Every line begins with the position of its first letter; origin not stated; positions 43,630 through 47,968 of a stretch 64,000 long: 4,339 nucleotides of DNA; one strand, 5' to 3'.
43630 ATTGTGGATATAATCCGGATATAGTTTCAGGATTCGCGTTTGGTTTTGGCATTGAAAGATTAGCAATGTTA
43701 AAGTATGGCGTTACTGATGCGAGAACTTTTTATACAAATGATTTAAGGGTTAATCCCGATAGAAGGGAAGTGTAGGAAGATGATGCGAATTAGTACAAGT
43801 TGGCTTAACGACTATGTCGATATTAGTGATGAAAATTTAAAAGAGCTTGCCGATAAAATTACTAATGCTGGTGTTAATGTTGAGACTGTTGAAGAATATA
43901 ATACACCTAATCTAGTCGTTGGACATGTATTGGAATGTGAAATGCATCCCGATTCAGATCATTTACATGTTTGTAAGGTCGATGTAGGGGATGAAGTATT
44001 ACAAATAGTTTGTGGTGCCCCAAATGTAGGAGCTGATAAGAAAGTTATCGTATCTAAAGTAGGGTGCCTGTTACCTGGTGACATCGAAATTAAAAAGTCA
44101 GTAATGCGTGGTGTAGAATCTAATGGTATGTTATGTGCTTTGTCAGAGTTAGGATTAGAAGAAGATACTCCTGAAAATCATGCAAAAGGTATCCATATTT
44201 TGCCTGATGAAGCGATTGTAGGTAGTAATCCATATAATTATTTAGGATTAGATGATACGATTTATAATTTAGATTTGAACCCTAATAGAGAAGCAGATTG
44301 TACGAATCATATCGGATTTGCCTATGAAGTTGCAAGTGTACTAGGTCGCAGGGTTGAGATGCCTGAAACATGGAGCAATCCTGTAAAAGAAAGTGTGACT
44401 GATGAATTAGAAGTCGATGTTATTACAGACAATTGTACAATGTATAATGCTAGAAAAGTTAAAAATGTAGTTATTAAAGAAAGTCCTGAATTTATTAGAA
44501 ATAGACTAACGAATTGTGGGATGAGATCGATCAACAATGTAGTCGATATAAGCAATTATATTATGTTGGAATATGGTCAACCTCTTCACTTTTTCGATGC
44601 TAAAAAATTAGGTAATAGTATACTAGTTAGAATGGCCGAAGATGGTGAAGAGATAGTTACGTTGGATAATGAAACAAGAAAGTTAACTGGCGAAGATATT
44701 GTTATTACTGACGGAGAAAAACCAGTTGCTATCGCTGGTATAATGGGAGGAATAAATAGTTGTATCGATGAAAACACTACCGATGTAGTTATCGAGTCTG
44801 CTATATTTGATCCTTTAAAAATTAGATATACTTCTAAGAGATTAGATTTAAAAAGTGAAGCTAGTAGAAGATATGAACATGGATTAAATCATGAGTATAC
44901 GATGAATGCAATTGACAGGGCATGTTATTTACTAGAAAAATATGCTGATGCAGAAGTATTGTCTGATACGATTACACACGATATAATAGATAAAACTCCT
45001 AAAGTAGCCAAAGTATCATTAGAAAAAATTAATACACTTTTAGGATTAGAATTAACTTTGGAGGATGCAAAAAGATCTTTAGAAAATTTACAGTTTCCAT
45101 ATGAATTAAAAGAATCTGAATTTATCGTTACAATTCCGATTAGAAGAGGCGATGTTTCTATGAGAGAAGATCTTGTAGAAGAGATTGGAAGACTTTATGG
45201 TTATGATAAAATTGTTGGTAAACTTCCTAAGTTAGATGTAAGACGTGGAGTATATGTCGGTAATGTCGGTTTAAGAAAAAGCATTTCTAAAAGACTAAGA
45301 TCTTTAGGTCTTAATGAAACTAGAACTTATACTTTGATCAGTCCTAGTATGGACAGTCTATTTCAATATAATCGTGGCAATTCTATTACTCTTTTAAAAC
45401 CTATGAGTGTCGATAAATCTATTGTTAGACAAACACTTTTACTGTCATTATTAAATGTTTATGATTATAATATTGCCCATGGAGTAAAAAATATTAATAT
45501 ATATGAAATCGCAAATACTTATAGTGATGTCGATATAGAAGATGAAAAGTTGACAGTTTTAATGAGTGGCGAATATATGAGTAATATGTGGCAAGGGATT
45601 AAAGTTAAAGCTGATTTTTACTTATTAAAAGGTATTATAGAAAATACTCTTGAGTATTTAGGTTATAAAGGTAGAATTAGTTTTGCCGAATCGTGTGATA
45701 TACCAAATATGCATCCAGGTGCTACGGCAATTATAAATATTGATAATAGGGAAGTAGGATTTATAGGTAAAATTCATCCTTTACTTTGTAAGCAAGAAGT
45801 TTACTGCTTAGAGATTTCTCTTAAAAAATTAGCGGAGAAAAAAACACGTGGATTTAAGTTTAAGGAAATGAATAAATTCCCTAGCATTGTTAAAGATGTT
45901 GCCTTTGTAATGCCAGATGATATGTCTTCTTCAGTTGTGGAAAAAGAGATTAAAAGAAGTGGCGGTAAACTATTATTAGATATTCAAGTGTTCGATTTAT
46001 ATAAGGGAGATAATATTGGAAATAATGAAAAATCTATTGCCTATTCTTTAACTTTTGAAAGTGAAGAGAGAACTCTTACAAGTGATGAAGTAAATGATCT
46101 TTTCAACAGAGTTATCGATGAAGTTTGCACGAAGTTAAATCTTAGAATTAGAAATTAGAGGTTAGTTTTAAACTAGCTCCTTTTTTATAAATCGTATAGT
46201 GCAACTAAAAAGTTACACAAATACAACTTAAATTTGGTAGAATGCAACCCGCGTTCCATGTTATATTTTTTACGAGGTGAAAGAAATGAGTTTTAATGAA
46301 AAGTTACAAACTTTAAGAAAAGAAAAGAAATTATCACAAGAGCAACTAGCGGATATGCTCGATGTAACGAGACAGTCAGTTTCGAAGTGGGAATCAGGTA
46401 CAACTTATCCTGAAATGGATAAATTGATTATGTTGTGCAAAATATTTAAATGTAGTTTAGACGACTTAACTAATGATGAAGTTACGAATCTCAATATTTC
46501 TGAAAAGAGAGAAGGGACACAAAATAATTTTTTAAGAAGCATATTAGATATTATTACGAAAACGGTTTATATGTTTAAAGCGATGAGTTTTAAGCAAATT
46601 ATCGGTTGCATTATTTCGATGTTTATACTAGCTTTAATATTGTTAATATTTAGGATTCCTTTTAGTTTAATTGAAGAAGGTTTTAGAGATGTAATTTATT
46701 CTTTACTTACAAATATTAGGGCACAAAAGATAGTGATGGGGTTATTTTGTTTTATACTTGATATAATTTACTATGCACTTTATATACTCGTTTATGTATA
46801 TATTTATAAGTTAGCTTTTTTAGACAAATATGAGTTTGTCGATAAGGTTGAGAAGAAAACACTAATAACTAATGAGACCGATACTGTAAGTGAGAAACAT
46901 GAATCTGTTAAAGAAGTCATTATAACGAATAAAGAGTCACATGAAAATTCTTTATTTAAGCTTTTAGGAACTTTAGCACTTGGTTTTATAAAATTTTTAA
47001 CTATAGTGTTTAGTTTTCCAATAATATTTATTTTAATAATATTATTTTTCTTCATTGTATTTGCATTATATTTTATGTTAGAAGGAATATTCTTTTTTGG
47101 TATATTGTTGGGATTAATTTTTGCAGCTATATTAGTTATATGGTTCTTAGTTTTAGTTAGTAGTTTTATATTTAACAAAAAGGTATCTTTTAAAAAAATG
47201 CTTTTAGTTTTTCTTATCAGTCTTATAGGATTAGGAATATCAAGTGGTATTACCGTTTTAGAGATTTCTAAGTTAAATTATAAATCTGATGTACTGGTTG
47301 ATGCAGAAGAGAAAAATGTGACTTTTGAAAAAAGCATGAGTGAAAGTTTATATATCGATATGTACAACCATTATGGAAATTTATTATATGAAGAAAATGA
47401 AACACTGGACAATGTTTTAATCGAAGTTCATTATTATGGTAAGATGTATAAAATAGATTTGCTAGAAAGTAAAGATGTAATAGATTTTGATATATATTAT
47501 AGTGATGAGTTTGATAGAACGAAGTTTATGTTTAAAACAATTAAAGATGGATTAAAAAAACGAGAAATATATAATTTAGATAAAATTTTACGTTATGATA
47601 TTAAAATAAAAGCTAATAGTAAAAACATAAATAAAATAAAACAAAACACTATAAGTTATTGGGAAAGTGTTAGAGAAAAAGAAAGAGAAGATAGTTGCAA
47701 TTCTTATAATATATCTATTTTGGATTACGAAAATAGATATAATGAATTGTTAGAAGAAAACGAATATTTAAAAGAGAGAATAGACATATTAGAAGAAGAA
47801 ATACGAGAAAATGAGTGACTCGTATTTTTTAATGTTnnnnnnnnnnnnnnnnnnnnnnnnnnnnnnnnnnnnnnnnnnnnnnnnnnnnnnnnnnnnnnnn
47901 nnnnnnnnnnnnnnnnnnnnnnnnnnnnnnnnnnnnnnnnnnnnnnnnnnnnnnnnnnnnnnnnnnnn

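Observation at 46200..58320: Accessory island of about 12 kb between pheT and tRNA-Cys, built from regulator cassettes, an Abi gene and duplicated exporters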

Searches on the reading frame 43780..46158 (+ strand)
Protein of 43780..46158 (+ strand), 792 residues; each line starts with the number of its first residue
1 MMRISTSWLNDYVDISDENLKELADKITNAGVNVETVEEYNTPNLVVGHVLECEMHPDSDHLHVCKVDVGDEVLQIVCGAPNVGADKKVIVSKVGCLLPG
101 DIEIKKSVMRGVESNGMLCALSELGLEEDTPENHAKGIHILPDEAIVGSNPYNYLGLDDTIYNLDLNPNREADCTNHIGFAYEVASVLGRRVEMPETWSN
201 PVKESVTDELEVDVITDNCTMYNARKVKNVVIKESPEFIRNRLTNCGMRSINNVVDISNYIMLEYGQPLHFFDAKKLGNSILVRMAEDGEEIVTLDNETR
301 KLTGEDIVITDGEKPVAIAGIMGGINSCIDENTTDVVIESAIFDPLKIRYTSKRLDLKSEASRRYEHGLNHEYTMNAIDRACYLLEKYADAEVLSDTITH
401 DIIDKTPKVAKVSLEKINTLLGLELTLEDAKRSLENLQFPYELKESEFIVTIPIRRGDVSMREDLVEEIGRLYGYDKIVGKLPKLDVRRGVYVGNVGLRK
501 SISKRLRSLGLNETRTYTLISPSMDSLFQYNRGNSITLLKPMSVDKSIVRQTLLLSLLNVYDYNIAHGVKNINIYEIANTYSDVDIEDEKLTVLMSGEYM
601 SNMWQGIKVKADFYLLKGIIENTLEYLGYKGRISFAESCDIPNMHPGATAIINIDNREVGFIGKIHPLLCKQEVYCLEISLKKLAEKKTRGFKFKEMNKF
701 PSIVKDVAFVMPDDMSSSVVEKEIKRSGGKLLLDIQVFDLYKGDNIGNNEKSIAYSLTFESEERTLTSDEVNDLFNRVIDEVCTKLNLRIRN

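Call 9: find_related_loci(query=window:43780-46158:+, collection=genome_contigs, flank=10000)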
Query window:43780-46158:+ (792 aa) in genome_contigs; peptide patterns used: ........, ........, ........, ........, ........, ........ (x = any residue, [..] = any of these).
46 stretches matched a pattern; 31 encode a relative of the query (tblastn E <= 1e-3); 31 distinct loci.
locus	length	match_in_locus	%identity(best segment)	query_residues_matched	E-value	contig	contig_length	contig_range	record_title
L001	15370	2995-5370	75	1-792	0e+0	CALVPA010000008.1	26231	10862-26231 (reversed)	MAG: uncultured Bacilli bacterium isolate E02__bin107 genome assembly, contig: E02__k127_2858150, whole genome shotgun s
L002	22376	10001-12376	75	1-792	0e+0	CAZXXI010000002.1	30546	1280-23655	MAG TPA_asm: uncultured Muribaculaceae bacterium isolate SRP287540_co1_294 genome assembly, contig: NODE_1458_length_305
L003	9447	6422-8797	74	1-792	0e+0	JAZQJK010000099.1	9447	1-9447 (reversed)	MAG: Bacilli bacterium isolate T1900044620_TS20190086.MAGScoT_cleanbin_000065 SGB_877_k141_1576008, whole genome shotgun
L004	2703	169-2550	73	1-792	0e+0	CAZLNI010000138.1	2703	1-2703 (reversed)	MAG TPA_asm: uncultured Muribaculaceae bacterium isolate SRP287540_co2_381 genome assembly, contig: NODE_43375_length_27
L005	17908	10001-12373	71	1-791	0e+0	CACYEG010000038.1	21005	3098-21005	MAG: uncultured Erysipelotrichaceae bacterium isolate RUG11867 genome assembly, contig: RUG11867_asm_38, whole genome sh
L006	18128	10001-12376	70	1-792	0e+0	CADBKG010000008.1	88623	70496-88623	MAG: uncultured Erysipelotrichaceae bacterium isolate RUG14047 genome assembly, contig: RUG14047_asm_8, whole genome sho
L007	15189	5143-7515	73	1-792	0e+0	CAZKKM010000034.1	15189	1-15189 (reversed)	MAG TPA_asm: uncultured Muribaculaceae bacterium isolate SRP287540_co1_443 genome assembly, contig: NODE_4133_length_151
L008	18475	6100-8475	73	1-792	0e+0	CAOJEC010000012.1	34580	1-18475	MAG TPA_asm: uncultured bacterium isolate SRR15604581_bin.61_metawrap_v1.3_MAG genome assembly, contig: NODE.1329_length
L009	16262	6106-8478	66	1-791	0e+0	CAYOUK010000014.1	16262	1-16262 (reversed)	MAG TPA_asm: uncultured Muribaculaceae bacterium isolate binchicken_co353_708 genome assembly, contig: NODE_7420_length_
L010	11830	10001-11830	75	1-610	0e+0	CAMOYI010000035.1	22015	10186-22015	MAG: uncultured Tenericutes bacterium isolate SRR873609_bin.65_metaWRAP_v1.3_MAG genome assembly, contig: ERZ1756109_145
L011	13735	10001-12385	55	2-792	0e+0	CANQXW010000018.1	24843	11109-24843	MAG: uncultured Bacilli bacterium isolate Lapin-016__bin2 genome assembly, contig: Lapin-016__NODE_1695_length_24843_cov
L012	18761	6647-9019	77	1-792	0e+0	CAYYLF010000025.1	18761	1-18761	MAG TPA_asm: uncultured Muribaculaceae bacterium isolate SRP287540_co2_52 genome assembly, contig: NODE_3215_length_1876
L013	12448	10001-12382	47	2-792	0e+0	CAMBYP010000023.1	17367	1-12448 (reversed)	MAG: uncultured Tenericutes bacterium isolate SRR17382100_bin.60_metaWRAP_v1.3_MAG genome assembly, contig: ERZ10544632.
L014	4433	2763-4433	65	2-557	0e+0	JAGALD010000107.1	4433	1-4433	MAG: Bacilli bacterium isolate RGIG8542 Water_deer_Cecum-2__c533231, whole genome shotgun sequence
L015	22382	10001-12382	46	2-792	0e+0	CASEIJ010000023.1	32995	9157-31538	uncultured Mycoplasmatota bacterium isolate SI.T10.metabat-bins.87 genome assembly, contig: SI.T10.metabat-bins.87.fa_k1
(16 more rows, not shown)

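Call 15: search_protein_families(library=pfam, proteins=[L008:8601-10565:+, L008:12525-13007:+, L008:13858-15645:-, L008:16475-17023:+, L008:17114-18304:+, L002:12415-12981:-, L002:13046-14626:-, L002:14626-16692:-, L002:18613-20301:+, L002:20818-21270:-], max_evalue=0.001)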
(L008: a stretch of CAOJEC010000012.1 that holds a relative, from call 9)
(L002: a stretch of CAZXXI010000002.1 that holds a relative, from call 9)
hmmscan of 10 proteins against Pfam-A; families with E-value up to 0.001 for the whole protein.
L008:8601-10565:+ (654 aa): 2 families
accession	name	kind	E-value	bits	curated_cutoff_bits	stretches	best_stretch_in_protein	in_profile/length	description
PF13189.12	Cytidylate_kin2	-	1.7e-48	165.6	28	1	477-637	1-176/176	Cytidylate kinase-like family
PF01554.23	MatE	-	4.6e-45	153.6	24.9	2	21-182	1-161/161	MatE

L008:12525-13007:+ (160 aa): 1 family
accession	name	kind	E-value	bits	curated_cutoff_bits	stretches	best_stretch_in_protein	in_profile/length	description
PF20251.4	Big_14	-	4.2e-21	75.3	27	1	45-155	3-103/104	Bacterial Ig-like domain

L008:13858-15645:- (595 aa): 4 families
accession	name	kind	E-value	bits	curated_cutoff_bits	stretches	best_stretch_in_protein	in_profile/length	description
PF00005.33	ABC_tran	-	2.2e-33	116.2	25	1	370-519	1-137/137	ABC transporter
PF00664.28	ABC_membrane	-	3.5e-15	56.9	28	1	37-303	2-267/274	ABC transporter transmembrane region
PF02463.25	SMC_N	-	1.5e-05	25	40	1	383-561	27-211/220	RecF/RecN/SMC N terminal domain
PF20720.3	nSTAND3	-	0.00094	19.4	27.2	0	367-421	4-57/155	Novel STAND NTPase 3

L008:16475-17023:+ (182 aa): 0 families

L008:17114-18304:+ (396 aa): 5 families
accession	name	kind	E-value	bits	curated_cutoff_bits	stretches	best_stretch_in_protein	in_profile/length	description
PF03572.23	Peptidase_S41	-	8.6e-44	149.5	24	1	208-369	1-165/165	Peptidase family S41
PF13180.12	PDZ_2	-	8.9e-10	39.2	27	1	113-188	4-79/80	PDZ domain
PF22694.1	CtpB_N-like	-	1e-09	39.1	27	1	48-94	36-82/85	Activating protease CtpB N-terminal domain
PF17820.7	PDZ_6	-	1.4e-08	34.8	27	1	125-167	1-41/54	PDZ domain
PF00595.29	PDZ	-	5e-06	27.2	23.2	1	108-157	8-60/81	PDZ domain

L002:12415-12981:- (188 aa): 2 families
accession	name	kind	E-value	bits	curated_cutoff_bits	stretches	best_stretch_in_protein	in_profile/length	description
PF14278.11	TetR_C_8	-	1.1e-11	45.2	26.1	1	93-184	6-101/103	Transcriptional regulator C-terminal region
PF00440.29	TetR_N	-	9.5e-07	28.9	24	1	21-64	3-46/47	Bacterial regulatory proteins, tetR family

L002:13046-14626:- (526 aa): 0 families

L002:14626-16692:- (688 aa): 2 families
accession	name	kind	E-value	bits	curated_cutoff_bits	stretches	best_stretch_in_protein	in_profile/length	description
PF03176.21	MMPL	-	3e-53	181.4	20.5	2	121-329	83-305/333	MMPL family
PF00873.25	ACR_tran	-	7.4e-09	34.3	28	1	123-319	813-1011/1021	AcrB/AcrD/AcrF family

L002:18613-20301:+ (562 aa): 0 families

L002:20818-21270:- (150 aa): 0 families

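Call 16: find_encoding_contigs(protein=window:43780-46158:+, flank=10000, max_places=10)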
Protein window:43780-46158:+ (792 aa): no gene with exactly this product is on record in the collection.

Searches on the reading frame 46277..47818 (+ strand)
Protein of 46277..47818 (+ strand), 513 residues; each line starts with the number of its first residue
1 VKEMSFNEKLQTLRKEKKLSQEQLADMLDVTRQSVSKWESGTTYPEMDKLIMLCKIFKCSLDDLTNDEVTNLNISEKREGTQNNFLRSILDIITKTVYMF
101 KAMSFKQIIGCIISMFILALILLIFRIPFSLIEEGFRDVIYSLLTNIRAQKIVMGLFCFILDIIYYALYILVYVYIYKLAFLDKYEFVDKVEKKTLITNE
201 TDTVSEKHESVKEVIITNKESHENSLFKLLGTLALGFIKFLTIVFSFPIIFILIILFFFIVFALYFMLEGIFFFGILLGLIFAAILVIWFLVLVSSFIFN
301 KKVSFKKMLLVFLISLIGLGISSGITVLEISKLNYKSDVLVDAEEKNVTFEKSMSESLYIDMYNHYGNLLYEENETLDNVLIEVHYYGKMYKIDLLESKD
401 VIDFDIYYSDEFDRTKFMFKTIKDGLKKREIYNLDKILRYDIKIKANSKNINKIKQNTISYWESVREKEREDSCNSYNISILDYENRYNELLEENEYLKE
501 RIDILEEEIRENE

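Call 6: search_protein_families(library=pfam, proteins=[window:46277-47818:+], max_evalue=0.01)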
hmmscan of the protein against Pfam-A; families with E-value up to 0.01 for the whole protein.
window:46277-47818:+ (513 aa): 8 families
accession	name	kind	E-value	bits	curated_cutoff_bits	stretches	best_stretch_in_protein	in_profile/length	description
PF01381.28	HTH_3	-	9.3e-17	61.3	23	1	10-64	1-55/55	Helix-turn-helix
PF12844.13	HTH_19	-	1.7e-10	41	30.2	1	8-64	2-58/64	Helix-turn-helix domain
PF13443.12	HTH_26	-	2.8e-09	37.5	22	1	9-65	1-58/63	Cro/C1-type HTH DNA-binding domain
PF13560.12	HTH_31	-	1.2e-07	32.4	27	1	9-63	5-60/64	Helix-turn-helix domain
PF13545.12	HTH_Crp_2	-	0.0039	17.6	27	1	18-37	22-41/70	Crp-like helix-turn-helix domain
PF08279.18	HTH_11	-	0.0039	17.5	25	1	9-37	5-34/55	HTH domain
PF04545.22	Sigma70_r4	-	0.0078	16.1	24.1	0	13-39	15-41/50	Sigma-70, region 4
PF07022.19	Phage_CI_repr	-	0.0096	16.7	22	0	20-65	14-58/65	Bacteriophage CI repressor helix-turn-helix domain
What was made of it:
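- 46277..47818 (+): HTHmem513: an N-terminal XRE HTH followed by about 5-6 hydrophobic segments. It is conserved backbone, not accessory. HTH_3 61 bits (call 6).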

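Call 17: search_protein_families(library=ncbifam, proteins=[window:46277-47818:+], max_evalue=0.01)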
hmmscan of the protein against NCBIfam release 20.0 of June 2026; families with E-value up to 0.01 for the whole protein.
window:46277-47818:+ (513 aa): 14 families
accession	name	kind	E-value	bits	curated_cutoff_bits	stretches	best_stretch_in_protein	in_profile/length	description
NF041951.1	phage_RstR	subfamily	2e-16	60.2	80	1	4-72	1-69/108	RstR family transcriptional repressor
NF007257.0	PRK09706.1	subfamily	6.2e-11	42.2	101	1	1-60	1-60/135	transcriptional repressor DicA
NF052239.1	antitox_spr1629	equivalog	4.5e-09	35.9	335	1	6-76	3-75/377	spr1629 family repressor/antitoxin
TIGR03830.1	CxxCG_CxxCG_HTH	subfamily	9e-09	35.2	61.8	1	8-56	68-118/127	type II TA system antitoxin MqsA family protein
TIGR03070.1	couple_hipB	subfamily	1.3e-08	34.6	71.65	1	10-57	7-54/58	type II toxin-antitoxin system Y4mF family antitoxin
NF003162.0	PRK04140.1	equivalog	1.1e-07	31.2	263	1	8-92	129-213/317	transcriptional regulator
NF047542.1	telomere_Tap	equivalog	3.2e-07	29.5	600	1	11-56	23-68/695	telomere-associated protein Tap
NF041575.1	antitoxPezA_Strep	equivalog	4.5e-06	26.7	290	1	8-68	4-64/158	type II toxin-antitoxin system antitoxin PezA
TIGR00270.2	TIGR00270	equivalog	7.8e-05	22.5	110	1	6-81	76-151/159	multiprotein bridging factor aMBF1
NF040522.1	VC1465_fam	subfamily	8.5e-05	22.6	70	1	12-43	3-34/111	VC1465 family Xer recombination activation factor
NF046032.1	TransRegSlrRBacil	equivalog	0.00071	19.7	250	0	13-86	9-83/149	HTH-type transcriptional regulator SlrR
NF007408.0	PRK09943.1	equivalog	0.00081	19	211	1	3-67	5-69/185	HTH-type transcriptional regulator PuuR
NF041669.1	GvpT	domain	0.0028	18.2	80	1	439-509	44-120/123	GvpT/GvpP family gas vesicle accessory protein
NF058600.1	TransRegSco1979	equivalog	0.0086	15.1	350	0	4-58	7-61/280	Sco1979 family transcriptional regulator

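Call 18: search_protein_families(library=padloc, proteins=[window:46277-47818:+], max_evalue=0.01)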
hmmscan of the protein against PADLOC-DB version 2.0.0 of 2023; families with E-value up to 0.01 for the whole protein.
window:46277-47818:+ (513 aa): 19 families
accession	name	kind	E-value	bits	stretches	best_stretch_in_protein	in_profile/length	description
PDLC03951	RmrA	-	6.4e-11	39.8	1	8-71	11-70/400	-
PDLC03945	RmrA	-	8.9e-10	36.3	1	7-79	4-78/394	-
PDLC02926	HTH_VI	-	1.1e-09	36.4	1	6-93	2-88/92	-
PDLC03954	RmrA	-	1.5e-09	35.3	1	7-101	12-99/380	-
PDLC03952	RmrA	-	2.2e-09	34.7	1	8-68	25-85/395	-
PDLC04142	capH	-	5.6e-09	35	1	1-71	2-72/103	capH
PDLC03947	RmrA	-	2.5e-08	31.2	1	6-63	12-69/383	-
PDLC03944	RmrA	-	5.6e-08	30.2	1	2-74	2-75/384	-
PDLC03948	RmrA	-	1.1e-06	25.9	1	7-70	10-73/397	-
PDLC03949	RmrA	-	1.7e-06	25.2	1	7-73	4-70/363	-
PDLC03665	Control_protein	-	8e-06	24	1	4-62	7-66/77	control protein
PDLC03956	RmrA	-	1.4e-05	22.3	1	8-59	11-63/399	-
PDLC03943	RmrA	-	5.9e-05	20.3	1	9-67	6-64/370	-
PDLC04758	PDC-M64B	-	0.00022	19.6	1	3-42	28-67/123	-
PDLC03946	RmrA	-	0.0014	15.4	1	7-72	4-69/357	-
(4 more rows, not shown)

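Call 19: search_protein_families(library=phrogs, proteins=[window:46277-47818:+], max_evalue=0.01)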
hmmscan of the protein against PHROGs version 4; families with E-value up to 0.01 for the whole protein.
window:46277-47818:+ (513 aa): 31 families (the best 25 are shown)
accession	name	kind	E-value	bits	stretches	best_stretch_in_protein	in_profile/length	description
phrog_8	-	transcription regulation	1.6e-18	68.3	1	1-91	72-150/346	transcriptional regulator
phrog_4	-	transcription regulation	2.3e-15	57.5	1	1-88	130-205/400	transcriptional repressor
phrog_3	-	transcription regulation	8.1e-15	56.5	1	1-78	84-161/430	transcriptional repressor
phrog_2967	-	transcription regulation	8.2e-12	46.1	1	4-98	9-99/225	transcriptional regulator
phrog_2328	-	transcription regulation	1.5e-10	41.9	1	5-69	15-79/128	transcriptional repressor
phrog_4836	-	transcription regulation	9.3e-10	39.4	1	4-69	74-139/194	CII-like regulator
phrog_1373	-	transcription regulation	2.9e-09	38.1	1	2-62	60-120/166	transcriptional regulator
phrog_7950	-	transcription regulation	9.6e-09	36.2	1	5-41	7-43/68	transcriptional repressor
phrog_2439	-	transcription regulation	1.6e-08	34.8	1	7-70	8-71/367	transcriptional regulator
phrog_5823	-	transcription regulation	7.6e-08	32.9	1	3-74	4-76/404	transcriptional regulator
phrog_2104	-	unknown function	8.8e-07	30.1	1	8-47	42-81/103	-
phrog_638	-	transcription regulation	2.1e-06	28.7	1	4-58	2-57/145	transcriptional regulator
phrog_4739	-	unknown function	3.6e-06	27.7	1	3-85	65-147/167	-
phrog_6499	-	transcription regulation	1.5e-05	25.4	1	11-58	12-65/157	transcriptional regulator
phrog_5119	-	unknown function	1.6e-05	25.7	1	8-43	56-91/152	-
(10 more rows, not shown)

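Call 66: find_related_loci(query=window:46277-47818:+, collection=metagenome_contigs, flank=10000)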
Query window:46277-47818:+ (513 aa) in metagenome_contigs; peptide patterns used: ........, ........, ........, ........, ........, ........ (x = any residue, [..] = any of these).
500 stretches matched a pattern; 2 encode a relative of the query (tblastn E <= 1e-3); 2 distinct loci.
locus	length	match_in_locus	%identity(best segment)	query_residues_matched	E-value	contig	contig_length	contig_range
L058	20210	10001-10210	40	14-81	3e-12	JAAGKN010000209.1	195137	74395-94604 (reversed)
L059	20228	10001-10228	37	8-81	6e-12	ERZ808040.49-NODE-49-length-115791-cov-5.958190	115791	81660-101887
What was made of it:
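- Tried and rejected: It returned only two unrelated HTH hits and used up the single allowed scan (call 66).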
